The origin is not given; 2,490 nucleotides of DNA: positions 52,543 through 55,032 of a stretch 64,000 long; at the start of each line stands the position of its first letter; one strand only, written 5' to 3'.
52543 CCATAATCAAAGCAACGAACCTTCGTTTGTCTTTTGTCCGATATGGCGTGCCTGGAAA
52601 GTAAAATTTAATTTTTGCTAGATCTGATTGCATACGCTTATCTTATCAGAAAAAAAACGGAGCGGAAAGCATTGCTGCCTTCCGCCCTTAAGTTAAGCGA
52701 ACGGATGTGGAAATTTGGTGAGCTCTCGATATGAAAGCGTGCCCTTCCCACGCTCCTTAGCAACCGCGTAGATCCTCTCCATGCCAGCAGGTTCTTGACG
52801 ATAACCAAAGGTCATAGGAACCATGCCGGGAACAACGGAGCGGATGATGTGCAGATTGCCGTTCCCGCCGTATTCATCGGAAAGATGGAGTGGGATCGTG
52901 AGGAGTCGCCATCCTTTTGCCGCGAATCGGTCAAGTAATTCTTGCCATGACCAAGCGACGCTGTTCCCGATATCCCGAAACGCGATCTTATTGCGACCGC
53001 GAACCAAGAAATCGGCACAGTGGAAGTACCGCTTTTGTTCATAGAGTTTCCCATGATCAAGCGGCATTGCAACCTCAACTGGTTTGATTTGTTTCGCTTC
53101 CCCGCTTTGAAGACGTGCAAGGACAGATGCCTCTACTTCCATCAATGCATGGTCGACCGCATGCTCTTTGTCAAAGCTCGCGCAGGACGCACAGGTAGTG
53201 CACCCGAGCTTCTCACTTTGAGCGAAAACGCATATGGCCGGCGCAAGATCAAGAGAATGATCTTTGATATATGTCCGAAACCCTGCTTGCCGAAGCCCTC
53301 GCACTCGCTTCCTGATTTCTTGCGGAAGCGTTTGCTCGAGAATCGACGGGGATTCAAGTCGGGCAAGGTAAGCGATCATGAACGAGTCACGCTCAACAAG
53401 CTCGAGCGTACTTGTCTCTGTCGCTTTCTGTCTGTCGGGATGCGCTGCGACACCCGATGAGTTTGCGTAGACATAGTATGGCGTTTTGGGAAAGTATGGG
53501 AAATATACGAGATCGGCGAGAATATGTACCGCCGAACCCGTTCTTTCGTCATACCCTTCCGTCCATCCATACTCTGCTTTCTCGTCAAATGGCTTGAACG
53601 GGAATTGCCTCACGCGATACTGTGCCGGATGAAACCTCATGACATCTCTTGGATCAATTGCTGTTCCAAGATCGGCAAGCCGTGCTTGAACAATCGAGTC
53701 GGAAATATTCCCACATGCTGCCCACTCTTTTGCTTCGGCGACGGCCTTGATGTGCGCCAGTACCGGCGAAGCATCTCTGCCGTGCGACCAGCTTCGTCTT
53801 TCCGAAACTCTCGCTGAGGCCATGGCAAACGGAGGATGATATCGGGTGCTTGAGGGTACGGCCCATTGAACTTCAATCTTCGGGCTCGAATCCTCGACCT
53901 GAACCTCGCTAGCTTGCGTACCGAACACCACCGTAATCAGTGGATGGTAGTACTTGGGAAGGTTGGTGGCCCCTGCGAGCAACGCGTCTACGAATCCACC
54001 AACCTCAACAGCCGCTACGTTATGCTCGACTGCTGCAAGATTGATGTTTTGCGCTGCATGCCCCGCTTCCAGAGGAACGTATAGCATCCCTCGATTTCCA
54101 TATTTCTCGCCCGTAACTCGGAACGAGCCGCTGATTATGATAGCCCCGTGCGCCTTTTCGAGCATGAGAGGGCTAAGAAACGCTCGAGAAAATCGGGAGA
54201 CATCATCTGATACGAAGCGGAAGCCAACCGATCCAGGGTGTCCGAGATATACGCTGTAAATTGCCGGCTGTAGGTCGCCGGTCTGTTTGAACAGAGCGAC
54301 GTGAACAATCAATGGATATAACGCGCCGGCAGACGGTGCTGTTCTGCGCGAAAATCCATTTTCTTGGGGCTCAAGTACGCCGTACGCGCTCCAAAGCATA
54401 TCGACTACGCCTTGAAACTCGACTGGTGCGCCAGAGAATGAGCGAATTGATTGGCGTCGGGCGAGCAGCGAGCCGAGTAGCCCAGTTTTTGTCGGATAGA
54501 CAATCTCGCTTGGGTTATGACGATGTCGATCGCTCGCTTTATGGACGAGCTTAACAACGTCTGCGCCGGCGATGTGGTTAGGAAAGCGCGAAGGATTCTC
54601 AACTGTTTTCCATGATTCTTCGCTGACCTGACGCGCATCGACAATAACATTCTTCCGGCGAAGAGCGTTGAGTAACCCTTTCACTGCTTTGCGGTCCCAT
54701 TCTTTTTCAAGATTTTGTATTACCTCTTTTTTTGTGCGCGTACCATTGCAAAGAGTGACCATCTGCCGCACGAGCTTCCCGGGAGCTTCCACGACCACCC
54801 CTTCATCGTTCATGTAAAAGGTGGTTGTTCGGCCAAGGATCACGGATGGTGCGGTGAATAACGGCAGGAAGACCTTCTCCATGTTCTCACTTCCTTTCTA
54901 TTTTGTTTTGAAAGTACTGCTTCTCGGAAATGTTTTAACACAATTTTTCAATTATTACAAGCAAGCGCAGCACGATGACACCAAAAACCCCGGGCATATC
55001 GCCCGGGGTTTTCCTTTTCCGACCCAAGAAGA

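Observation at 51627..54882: Compact azole-type RiPP locus with an all-in-one RRE + SagB-dehydrogenase + YcaO enzyme and a 45-aa Cys/Ser/Gly-rich precursor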

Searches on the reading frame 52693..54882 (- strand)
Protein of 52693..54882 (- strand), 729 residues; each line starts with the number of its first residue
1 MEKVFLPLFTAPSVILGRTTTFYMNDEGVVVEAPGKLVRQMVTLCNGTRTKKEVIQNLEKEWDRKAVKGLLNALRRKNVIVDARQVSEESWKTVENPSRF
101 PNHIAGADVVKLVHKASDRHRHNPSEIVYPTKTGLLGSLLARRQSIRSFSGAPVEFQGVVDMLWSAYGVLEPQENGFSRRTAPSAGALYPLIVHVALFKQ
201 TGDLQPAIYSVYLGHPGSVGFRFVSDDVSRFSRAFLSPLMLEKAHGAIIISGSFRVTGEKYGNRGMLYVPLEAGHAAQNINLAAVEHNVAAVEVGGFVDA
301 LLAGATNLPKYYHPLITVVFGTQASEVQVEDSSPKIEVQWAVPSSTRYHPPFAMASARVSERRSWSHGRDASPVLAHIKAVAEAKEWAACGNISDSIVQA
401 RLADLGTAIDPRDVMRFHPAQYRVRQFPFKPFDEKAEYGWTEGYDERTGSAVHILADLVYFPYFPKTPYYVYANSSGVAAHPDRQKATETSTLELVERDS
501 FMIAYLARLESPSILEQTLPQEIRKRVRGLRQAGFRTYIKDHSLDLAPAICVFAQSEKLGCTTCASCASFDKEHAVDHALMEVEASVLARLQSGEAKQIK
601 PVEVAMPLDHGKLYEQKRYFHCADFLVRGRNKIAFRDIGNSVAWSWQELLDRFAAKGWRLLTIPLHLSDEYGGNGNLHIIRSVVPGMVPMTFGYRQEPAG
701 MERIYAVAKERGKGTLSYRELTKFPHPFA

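Call 3: search_protein_families(library=pfam, proteins=[window:52693-54882:-], max_evalue=0.1)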
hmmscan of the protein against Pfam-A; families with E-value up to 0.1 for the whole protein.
window:52693-54882:- (729 aa): 3 families
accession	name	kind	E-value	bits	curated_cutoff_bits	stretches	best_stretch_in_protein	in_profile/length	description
PF02624.21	YcaO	-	1e-39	137.2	25.7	1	368-687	2-324/325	YcaO cyclodehydratase, ATP-ad Mg2+-binding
PF00881.29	Nitroreductase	-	1.5e-15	58.3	23.5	1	141-321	2-166/167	Nitroreductase family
PF03965.22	Penicillinase_R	-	0.038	14.8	22.6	1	47-85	16-56/115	Penicillinase repressor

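Call 4: search_protein_families(library=ncbifam, proteins=[window:52693-54882:-], max_evalue=0.1)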
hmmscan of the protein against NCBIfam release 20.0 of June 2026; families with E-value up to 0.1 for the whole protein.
window:52693-54882:- (729 aa): 6 families
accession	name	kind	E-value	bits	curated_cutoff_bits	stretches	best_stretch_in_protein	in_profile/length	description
TIGR03604.1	TOMM_cyclo_SagD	subfamily_domain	2.2e-47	161.8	219.25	1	376-729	9-377/377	thiazole/oxazole-forming peptide maturase, SagD family component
TIGR03605.1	antibiot_sagB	domain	8.1e-15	54.7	78.4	1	159-319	5-170/173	SagB family peptide dehydrogenase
TIGR03266.1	methan_mark_1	equivalog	1.2e-10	41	365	1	431-592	108-274/376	YcaO-related McrA-glycine thioamidation protein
TIGR00702.1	TIGR00702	domain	9.9e-08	31.4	75.65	1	366-586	51-268/377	YcaO-type kinase domain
TIGR04511.1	SagB_rel_DH_2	exception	3.7e-05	23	240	1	127-292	164-337/380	putative peptide maturation dehydrogenase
TIGR03859.1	PQQ_PqqD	equivalog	0.068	13.1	46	0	41-80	36-80/81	pyrroloquinoline quinone biosynthesis peptide chaperone PqqD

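Call 6: find_homologous_proteins(query=window:52693-54882:-, max_evalue=0.00001)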
Query window:52693-54882:- (729 aa): 300 proteins with E <= 0.00001 among 8000 candidates; the best 120 are listed.
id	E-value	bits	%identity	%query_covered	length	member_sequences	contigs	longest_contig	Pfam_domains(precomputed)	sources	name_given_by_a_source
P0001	0.0e+0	1675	100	100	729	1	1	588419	PF00881.30,PF02624.22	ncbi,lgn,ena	-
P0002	0.0e+0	1242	74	100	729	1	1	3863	PF00881.30,PF02624.22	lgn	-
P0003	0.0e+0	1230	74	100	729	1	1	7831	PF00881.30,PF02624.22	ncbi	-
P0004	0.0e+0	1221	71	100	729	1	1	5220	PF00881.30,PF02624.22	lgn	-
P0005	0.0e+0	1221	72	100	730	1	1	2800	PF00881.30,PF02624.22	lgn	-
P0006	0.0e+0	1216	71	100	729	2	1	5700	PF00881.30,PF02624.22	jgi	-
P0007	0.0e+0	1175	69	100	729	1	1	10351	PF00881.30,PF02624.22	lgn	-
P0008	0.0e+0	1152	68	100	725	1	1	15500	PF00881.30,PF02624.22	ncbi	-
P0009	0.0e+0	1135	68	100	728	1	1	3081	PF00881.30,PF02624.22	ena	-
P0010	0.0e+0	1088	65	100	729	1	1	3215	PF00881.30,PF02624.22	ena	-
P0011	0.0e+0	1086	64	100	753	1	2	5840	PF00881.30,PF02624.22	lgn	-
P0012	0.0e+0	1085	63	100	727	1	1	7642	PF00881.30,PF02624.22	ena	-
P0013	0.0e+0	1084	65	100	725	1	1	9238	PF00881.30,PF02624.22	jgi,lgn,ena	-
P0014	0.0e+0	1068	64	100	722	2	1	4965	PF00881.30,PF02624.22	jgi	jgi:ribosomal protein S12 methylthiotransferase accessory factor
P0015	0.0e+0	1066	63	100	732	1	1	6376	PF00881.30,PF02624.22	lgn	-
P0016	0.0e+0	1066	63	100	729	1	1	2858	PF00881.30,PF02624.22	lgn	-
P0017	0.0e+0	1066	63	100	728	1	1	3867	PF00881.30,PF02624.22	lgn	-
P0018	0.0e+0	1063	64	100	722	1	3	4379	PF00881.30,PF02624.22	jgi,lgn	-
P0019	0.0e+0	1062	63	100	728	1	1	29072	PF00881.30,PF02624.22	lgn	-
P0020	0.0e+0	1059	63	100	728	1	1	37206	PF00881.30,PF02624.22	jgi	jgi:ribosomal protein S12 methylthiotransferase accessory factor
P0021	0.0e+0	1051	63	100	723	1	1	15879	PF00881.30,PF02624.22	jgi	-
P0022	0.0e+0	1047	63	100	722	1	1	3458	PF00881.30,PF02624.22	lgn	-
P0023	0.0e+0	1046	62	99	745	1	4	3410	PF00881.30,PF02624.22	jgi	jgi:ribosomal protein S12 methylthiotransferase accessory factor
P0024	0.0e+0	1041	63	100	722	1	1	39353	PF00881.30,PF02624.22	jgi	-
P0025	0.0e+0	1040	62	100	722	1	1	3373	PF00881.30,PF02624.22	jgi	-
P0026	0.0e+0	1037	63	100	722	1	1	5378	PF00881.30,PF02624.22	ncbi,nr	ncbi:hypothetical protein D6817_03090 [Candidatus Pacearchaeota archaeon]|nr:MAG: hypothetical prote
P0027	0.0e+0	1035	61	100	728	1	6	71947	PF00881.30,PF02624.22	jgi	jgi:ribosomal protein S12 methylthiotransferase accessory factor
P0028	0.0e+0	1030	61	100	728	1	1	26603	PF00881.30,PF02624.22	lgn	-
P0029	0.0e+0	1028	62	100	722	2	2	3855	PF00881.30,PF02624.22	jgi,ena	-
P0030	0.0e+0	1027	61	100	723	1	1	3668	PF00881.30,PF02624.22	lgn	-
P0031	0.0e+0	1026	62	100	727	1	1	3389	PF00881.30,PF02624.22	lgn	-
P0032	0.0e+0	1020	61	100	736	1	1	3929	PF00881.30,PF02624.22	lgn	-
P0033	0.0e+0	1015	61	100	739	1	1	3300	PF00881.30,PF02624.22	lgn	-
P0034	0.0e+0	1013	61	100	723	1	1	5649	PF00881.30,PF02624.22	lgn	-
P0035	2.0e-298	1010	61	99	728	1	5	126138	PF00881.30,PF02624.22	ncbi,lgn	-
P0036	2.0e-297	1006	61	100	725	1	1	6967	PF00881.30,PF02624.22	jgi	jgi:thiazole/oxazole-forming peptide maturase SagD family component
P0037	5.9e-296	1002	62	97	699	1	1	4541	PF00881.30,PF02624.22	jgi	-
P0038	3.9e-295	999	61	100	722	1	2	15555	PF00881.30,PF02624.22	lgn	-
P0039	6.7e-293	991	61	96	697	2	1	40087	PF00881.30,PF02624.22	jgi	jgi:thiazole/oxazole-forming peptide maturase SagD family component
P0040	8.2e-293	991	59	100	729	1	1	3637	PF00881.30,PF02624.22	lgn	-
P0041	7.0e-292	988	59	100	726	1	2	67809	PF00881.30,PF02624.22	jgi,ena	-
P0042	1.3e-290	984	59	100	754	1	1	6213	PF00881.30,PF02624.22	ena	-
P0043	2.0e-290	983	58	100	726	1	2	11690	PF00881.30,PF02624.22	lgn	-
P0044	2.4e-290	983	58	100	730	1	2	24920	PF00881.30,PF02624.22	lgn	-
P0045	5.9e-290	982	59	100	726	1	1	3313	PF00881.30,PF02624.22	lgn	-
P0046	9.4e-289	978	59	100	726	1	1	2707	PF00881.30,PF02624.22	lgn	-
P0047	1.1e-288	977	58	100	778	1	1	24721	PF00881.30,PF02624.22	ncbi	-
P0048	1.1e-287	974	59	100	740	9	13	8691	PF00881.30,PF02624.22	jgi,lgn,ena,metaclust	metaclust:\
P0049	9.9e-284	961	58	100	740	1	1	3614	PF00881.30,PF02624.22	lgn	-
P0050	1.5e-283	961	57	100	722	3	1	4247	PF00881.30,PF02624.22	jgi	jgi:ribosomal protein S12 methylthiotransferase accessory factor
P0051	2.0e-282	957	58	100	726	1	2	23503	PF00881.30,PF02624.22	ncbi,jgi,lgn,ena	-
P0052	2.6e-282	956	58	100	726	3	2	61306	PF00881.30,PF02624.22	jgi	-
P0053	3.8e-282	956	57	100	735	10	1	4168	PF00881.30,PF02624.22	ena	-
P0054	7.0e-281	952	57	100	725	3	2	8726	PF00881.30,PF02624.22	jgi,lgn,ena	-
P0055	1.2e-279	948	57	100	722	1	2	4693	PF00881.30,PF02624.22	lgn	-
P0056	2.0e-278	944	57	100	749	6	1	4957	PF00881.30,PF02624.22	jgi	-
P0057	6.2e-278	942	55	100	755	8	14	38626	PF00881.30,PF02624.22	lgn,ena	-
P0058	7.2e-277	938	57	100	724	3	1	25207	PF00881.30,PF02624.22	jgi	jgi:ribosomal protein S12 methylthiotransferase accessory factor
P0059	3.7e-276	936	59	98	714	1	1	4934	PF00881.30,PF02624.22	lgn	-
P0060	1.0e-275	935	56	100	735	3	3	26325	PF00881.30,PF02624.22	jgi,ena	-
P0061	1.5e-275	934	55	100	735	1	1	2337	PF00881.30,PF02624.22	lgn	-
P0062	1.1e-274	931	56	100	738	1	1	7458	PF00881.30,PF02624.22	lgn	-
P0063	2.5e-274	930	56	100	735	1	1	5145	PF00881.30,PF02624.22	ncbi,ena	-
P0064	1.6e-273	927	55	100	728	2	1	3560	PF00881.30,PF02624.22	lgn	-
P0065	5.8e-272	922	56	100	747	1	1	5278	PF00881.30,PF02624.22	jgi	jgi:ribosomal protein S12 methylthiotransferase accessory factor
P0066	1.3e-271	921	55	100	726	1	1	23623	PF00881.30,PF02624.22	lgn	-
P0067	1.4e-271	921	56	100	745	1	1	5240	PF00881.30,PF02624.22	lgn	-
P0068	1.9e-271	921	57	98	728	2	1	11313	PF00881.30,PF02624.22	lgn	-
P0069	2.8e-271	920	54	100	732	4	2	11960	PF00881.30,PF02624.22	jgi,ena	-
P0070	3.6e-271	920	54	100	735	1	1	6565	PF00881.30,PF02624.22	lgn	-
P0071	3.4e-270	916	56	100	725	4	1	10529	PF00881.30,PF02624.22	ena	-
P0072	4.4e-270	916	54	100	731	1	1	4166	PF00881.30,PF02624.22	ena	-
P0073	5.3e-270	916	55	100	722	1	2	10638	PF00881.30,PF02624.22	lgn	-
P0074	1.1e-269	915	54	100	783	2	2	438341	PF00881.30,PF02624.22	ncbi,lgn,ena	-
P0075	1.4e-269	914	56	100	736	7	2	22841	PF00881.30,PF02624.22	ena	-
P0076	5.0e-269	912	54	100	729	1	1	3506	PF00881.30,PF02624.22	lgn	-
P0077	7.4e-268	909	54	100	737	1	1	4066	PF00881.30,PF02624.22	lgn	-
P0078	1.1e-266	905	56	100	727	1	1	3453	PF00881.30,PF02624.22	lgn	-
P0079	3.2e-264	897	54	100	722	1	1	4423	PF00881.30,PF02624.22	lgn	-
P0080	3.7e-264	896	54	100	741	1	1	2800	PF00881.30,PF02624.22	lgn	-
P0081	5.1e-264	896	54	100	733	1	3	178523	PF00881.30,PF02624.22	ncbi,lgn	-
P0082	7.1e-264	895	55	100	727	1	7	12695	PF00881.30,PF02624.22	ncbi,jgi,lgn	jgi:ribosomal protein S12 methylthiotransferase accessory factor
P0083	7.6e-260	882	54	100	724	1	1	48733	PF00881.30,PF02624.22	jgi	jgi:thiazole/oxazole-forming peptide maturase SagD family component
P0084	2.2e-259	881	53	100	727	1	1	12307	PF00881.30,PF02624.22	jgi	jgi:thiazole/oxazole-forming peptide maturase SagD family component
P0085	1.2e-258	878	54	100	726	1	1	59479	PF00881.30,PF02624.22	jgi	jgi:ribosomal protein S12 methylthiotransferase accessory factor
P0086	1.2e-258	878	54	100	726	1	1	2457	PF00881.30,PF02624.22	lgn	-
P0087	3.8e-258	877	52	100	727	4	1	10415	PF00881.30,PF02624.22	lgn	-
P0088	9.9e-258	875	55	100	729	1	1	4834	PF00881.30,PF02624.22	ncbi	-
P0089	1.8e-257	874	53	100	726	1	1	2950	PF00881.30,PF02624.22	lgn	-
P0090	9.9e-257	872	53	99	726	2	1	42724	PF00881.30,PF02624.22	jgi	-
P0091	4.1e-256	870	53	99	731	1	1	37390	PF00881.30,PF02624.22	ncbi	-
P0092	5.0e-256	870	53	99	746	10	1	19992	PF00881.30,PF02624.22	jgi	-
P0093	5.6e-256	869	53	100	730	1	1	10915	PF00881.30,PF02624.22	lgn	-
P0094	1.3e-255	868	53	99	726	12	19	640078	PF00881.30,PF02624.22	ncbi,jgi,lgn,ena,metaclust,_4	metaclust:\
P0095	1.7e-253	861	53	99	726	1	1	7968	PF00881.30,PF02624.22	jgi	jgi:thiazole/oxazole-forming peptide maturase SagD family component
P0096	2.4e-252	857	53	100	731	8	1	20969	PF00881.30,PF02624.22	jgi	-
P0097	5.3e-252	856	53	100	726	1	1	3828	PF00881.30,PF02624.22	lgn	-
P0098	2.0e-251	854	52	99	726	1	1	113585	PF00881.30,PF02624.22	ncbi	-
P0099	5.1e-251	853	53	99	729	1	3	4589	PF00881.30,PF02624.22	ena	-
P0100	7.9e-251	852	53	99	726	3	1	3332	PF00881.30,PF02624.22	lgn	-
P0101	1.1e-250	852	53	100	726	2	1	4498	PF00881.30,PF02624.22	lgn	-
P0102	3.8e-250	850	52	99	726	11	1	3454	PF00881.30,PF02624.22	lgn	-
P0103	5.4e-250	850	52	100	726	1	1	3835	PF00881.30,PF02624.22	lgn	-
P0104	6.0e-250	849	55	97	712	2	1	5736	PF00881.30,PF02624.22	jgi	-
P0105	6.1e-250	849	52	99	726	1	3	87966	PF00881.30,PF02624.22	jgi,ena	-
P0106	8.5e-250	849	52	100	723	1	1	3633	PF00881.30,PF02624.22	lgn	-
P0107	5.7e-249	846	52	99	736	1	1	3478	PF00881.30,PF02624.22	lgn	-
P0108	1.4e-248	845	52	99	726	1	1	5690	PF00881.30,PF02624.22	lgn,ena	-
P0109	1.9e-248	845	53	99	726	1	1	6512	PF00881.30,PF02624.22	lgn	-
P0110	2.4e-248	844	52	99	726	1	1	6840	PF00881.30,PF02624.22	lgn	-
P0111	5.1e-248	843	52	100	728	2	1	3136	PF00881.30,PF02624.22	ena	-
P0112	7.8e-248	842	51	100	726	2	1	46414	PF00881.30,PF02624.22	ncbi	-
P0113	1.0e-247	842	53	100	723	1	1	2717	PF00881.30,PF02624.22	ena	-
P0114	1.1e-247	842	52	99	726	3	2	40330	PF00881.30,PF02624.22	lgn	-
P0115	1.8e-247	841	52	100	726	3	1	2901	PF00881.30,PF02624.22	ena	-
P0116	2.2e-247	841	52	100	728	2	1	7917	PF00881.30,PF02624.22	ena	-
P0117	1.0e-246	839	50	99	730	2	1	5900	PF00881.30,PF02624.22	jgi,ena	-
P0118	2.8e-246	837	51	100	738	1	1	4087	PF00881.30,PF02624.22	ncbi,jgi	jgi:thiazole/oxazole-forming peptide maturase SagD family component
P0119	5.0e-246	836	51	99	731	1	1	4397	PF00881.30,PF02624.22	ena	-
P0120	5.9e-246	836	52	100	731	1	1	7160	PF00881.30,PF02624.22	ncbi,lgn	ncbi:MAG: YcaO-like family protein [Candidatus Paceibacterota bacterium]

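Call 9: find_related_loci(query=A1, collection=genome_contigs, flank=4000)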
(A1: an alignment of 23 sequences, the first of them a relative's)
Query A1 (729 aa) in genome_contigs; peptide patterns used: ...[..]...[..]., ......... (x = any residue, [..] = any of these).
599 stretches matched a pattern (row limit reached: there are more); 579 encode a relative of the query (tblastn E <= 1e-3); the best 80 are kept; 80 distinct loci.
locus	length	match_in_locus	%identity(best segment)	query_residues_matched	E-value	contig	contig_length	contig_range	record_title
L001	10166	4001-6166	61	6-728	0e+0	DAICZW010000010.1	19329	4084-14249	MAG TPA_asm: bacterium isolate clean1826 NODE_10_length_19329_cov_6.785737, whole genome shotgun sequence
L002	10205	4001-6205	55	1-729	0e+0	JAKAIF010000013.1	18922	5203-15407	MAG: bacterium isolate WY3.bin166 NODE_4836_length_18922_cov_1.720458, whole genome shotgun sequence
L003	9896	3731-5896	55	1-729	0e+0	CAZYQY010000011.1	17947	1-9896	MAG TPA_asm: uncultured Candidatus Saccharibacteria bacterium isolate binchicken_co100_35 genome assembly, contig: NODE_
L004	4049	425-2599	50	1-728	0e+0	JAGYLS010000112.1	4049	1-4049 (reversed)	MAG: Candidatus Oleincola secundus isolate M50B99 112, whole genome shotgun sequence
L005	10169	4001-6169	46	1-729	0e+0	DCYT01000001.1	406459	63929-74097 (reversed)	MAG TPA_asm: Patescibacteria group bacterium UBA2103 UBA2103_contig_798, whole genome shotgun sequence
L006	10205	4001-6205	42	1-726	9e-177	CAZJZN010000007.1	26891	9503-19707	MAG TPA_asm: uncultured Bdellovibrionales bacterium isolate SRP286056_co1_430 genome assembly, contig: NODE_2030_length_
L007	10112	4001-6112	39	7-729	2e-142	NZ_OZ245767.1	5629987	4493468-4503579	MAG: Reyranella sp. isolate d6c96d0b-8d00-4f59-9536-c1456362ed19 chromosome 1, complete sequence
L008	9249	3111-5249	37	7-728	3e-139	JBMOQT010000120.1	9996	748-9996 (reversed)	MAG: Pseudomonadota bacterium isolate Betzabe_MAG161 MAG161_120, whole genome shotgun sequence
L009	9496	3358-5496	36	4-729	5e-132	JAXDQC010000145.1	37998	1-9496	MAG: Betaproteobacteria bacterium isolate BP_726 scaffold_5714930, whole genome shotgun sequence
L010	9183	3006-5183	55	1-728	0e+0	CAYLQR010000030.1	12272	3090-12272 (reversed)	MAG TPA_asm: uncultured Candidatus Saccharibacteria bacterium isolate SRP067234_co1_46 genome assembly, contig: k99_1035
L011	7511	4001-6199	46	1-729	0e+0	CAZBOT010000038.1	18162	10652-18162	MAG TPA_asm: uncultured Candidatus Saccharibacteria bacterium isolate SRP329715_co1_191 genome assembly, contig: NODE_45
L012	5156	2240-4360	32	3-728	3e-110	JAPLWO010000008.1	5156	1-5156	MAG: Candidatus Magasanikiibacteriota bacterium isolate LacPavin_0920_WC57_MAG_45_8 LacPavin_0920_WC57_scaffold_527198,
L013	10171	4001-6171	43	7-728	5e-117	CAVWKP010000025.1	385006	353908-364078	MAG: uncultured Alphaproteobacteria bacterium isolate MFD05521.bin.2.117 genome assembly, contig: contig_7829, whole gen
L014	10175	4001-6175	53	1-728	0e+0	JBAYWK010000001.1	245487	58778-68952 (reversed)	MAG: Candidatus Paceibacterota bacterium isolate SO_2016_LW3_81 scaffold00054_LW162_2016, whole genome shotgun sequence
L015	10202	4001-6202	30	7-729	3e-80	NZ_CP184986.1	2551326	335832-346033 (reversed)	Cupriavidus sp. H19C3 chromosome 2, complete sequence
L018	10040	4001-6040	25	38-729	5e-50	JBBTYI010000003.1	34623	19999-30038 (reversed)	MAG: Patescibacteria group bacterium isolate H43-bin026_1 H43_bin026_1_000000000003, whole genome shotgun sequence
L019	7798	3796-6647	30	12-729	1e-35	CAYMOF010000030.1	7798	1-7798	MAG TPA_asm: uncultured Candidatus Saccharibacteria bacterium isolate SRP141376_co2_385 genome assembly, contig: NODE_16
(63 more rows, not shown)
